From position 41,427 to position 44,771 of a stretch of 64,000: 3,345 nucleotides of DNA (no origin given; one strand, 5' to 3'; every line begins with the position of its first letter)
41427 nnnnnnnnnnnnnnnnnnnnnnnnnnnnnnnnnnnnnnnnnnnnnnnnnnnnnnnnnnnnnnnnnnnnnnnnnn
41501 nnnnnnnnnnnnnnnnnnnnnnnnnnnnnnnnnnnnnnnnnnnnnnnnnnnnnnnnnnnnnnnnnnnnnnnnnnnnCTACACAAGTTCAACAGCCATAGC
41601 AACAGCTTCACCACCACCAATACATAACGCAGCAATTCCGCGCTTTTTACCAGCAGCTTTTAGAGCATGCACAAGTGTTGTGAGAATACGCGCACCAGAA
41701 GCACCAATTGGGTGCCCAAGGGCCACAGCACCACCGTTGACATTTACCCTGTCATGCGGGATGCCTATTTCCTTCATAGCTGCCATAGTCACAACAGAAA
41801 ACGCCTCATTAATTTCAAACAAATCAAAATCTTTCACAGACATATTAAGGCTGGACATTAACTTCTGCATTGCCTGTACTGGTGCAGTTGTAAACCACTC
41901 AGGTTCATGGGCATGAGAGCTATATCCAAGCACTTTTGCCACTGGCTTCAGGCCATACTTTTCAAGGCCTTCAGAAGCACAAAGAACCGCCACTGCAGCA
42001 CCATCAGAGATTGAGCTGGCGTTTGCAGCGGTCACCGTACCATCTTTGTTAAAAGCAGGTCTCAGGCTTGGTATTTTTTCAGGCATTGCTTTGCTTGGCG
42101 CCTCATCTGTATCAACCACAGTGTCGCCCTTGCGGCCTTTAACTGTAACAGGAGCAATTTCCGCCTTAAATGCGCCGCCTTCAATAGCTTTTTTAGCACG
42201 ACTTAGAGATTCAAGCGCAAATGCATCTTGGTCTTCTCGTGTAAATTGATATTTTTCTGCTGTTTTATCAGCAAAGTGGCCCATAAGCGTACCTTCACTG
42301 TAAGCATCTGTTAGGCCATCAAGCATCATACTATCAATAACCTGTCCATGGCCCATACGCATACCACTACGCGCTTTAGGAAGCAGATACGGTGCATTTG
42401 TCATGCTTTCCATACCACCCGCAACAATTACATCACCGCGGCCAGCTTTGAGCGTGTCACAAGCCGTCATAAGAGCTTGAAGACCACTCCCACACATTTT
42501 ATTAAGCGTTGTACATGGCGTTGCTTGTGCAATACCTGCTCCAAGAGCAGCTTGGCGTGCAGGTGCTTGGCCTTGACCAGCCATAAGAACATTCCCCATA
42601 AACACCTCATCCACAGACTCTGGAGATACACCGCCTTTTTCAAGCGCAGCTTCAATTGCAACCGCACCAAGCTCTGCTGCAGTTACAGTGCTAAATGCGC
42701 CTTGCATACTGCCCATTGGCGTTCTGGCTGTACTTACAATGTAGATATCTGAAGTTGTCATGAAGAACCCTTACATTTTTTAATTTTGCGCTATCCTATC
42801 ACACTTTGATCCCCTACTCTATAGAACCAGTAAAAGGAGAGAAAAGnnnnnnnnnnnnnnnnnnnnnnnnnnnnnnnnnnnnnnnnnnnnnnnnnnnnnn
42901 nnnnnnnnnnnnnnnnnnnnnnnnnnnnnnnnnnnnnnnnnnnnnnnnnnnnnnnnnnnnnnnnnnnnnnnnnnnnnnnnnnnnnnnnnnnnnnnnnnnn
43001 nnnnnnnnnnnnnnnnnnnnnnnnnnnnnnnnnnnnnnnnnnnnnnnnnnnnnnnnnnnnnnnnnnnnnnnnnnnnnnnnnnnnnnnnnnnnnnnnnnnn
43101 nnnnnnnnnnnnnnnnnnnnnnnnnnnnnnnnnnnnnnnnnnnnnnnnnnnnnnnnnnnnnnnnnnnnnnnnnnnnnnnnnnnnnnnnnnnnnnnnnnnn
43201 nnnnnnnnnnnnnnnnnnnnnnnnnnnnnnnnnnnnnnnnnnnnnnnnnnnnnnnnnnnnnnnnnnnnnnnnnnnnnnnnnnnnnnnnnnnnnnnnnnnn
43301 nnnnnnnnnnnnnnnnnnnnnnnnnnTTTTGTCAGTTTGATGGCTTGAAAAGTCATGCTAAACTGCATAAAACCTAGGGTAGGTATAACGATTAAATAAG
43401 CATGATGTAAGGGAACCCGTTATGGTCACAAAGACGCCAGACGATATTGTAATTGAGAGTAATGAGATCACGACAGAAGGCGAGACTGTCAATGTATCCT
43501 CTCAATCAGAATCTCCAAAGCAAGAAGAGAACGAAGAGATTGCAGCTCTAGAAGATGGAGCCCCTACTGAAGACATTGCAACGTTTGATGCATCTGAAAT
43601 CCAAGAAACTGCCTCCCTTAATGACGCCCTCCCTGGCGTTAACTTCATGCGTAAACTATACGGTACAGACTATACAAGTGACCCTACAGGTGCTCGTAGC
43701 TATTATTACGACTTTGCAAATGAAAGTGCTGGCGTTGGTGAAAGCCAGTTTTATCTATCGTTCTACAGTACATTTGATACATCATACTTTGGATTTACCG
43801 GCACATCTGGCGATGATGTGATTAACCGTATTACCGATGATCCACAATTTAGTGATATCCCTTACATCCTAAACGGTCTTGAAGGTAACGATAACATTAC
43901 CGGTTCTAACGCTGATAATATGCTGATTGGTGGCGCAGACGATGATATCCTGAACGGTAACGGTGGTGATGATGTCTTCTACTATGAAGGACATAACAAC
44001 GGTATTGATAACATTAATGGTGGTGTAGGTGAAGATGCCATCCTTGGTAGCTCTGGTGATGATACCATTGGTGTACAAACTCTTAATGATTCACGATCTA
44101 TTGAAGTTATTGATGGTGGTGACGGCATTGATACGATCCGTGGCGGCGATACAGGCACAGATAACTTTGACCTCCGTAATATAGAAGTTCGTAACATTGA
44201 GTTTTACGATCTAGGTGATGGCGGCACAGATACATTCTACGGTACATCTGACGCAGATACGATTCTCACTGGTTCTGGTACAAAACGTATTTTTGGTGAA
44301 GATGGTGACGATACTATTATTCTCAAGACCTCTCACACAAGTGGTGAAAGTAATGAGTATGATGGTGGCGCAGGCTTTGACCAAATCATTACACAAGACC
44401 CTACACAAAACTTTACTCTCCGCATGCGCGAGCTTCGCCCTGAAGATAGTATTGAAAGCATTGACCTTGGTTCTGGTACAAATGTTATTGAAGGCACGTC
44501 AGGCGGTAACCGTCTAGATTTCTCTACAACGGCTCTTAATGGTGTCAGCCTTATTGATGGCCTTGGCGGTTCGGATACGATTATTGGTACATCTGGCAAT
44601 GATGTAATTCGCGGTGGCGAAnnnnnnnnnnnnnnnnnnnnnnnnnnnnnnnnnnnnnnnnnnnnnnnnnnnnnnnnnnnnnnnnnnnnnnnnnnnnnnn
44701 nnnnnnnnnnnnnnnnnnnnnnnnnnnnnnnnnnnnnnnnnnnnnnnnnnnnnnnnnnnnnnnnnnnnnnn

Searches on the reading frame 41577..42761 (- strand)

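Call 16: search_protein_families(library=pfam, proteins=[window:41577-42761:-], max_evalue=0.001)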
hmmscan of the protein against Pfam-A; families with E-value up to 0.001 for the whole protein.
window:41577-42761:- (394 aa): 4 families
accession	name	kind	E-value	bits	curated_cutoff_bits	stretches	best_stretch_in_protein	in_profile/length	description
PF00108.29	Thiolase_N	-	2.1e-92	309.6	26.4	1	6-263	1-259/260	Thiolase, N-terminal domain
PF02803.24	Thiolase_C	-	1.1e-43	148.2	27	1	271-392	1-122/123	Thiolase, C-terminal domain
PF00109.32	ketoacyl-synt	-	8.1e-05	22.8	20.8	1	84-122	168-206/252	Beta-ketoacyl synthase, N-terminal domain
PF22691.2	Thiolase_C_1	-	0.00068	19.8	28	0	281-334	7-60/144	Thiolase C-terminal domain-like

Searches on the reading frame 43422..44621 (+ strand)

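Call 55: search_protein_families(library=ncbifam, proteins=[window:43422-44621:+], max_evalue=0.01)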
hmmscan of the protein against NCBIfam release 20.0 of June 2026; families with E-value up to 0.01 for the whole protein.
window:43422-44621:+ (400 aa): 4 families
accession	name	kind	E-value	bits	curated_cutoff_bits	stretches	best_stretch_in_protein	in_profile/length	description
NF033943.0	RTX_toxin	subfamily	6e-11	41.3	1000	2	268-396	686-799/930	RTX family hemolysin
NF046115.1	Ca_rpt_SMc04171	equivalog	4.2e-06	26.2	625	1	126-188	427-491/574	SMc04171 family calcium-binding repeat protein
NF050046.1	PueAB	exception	3.5e-05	22.4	670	1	150-200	508-557/616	polyurethane esterase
NF053766.1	ZapA_metallo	exception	0.00043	19.4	940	0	152-252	335-416/483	ZapA family metalloprotease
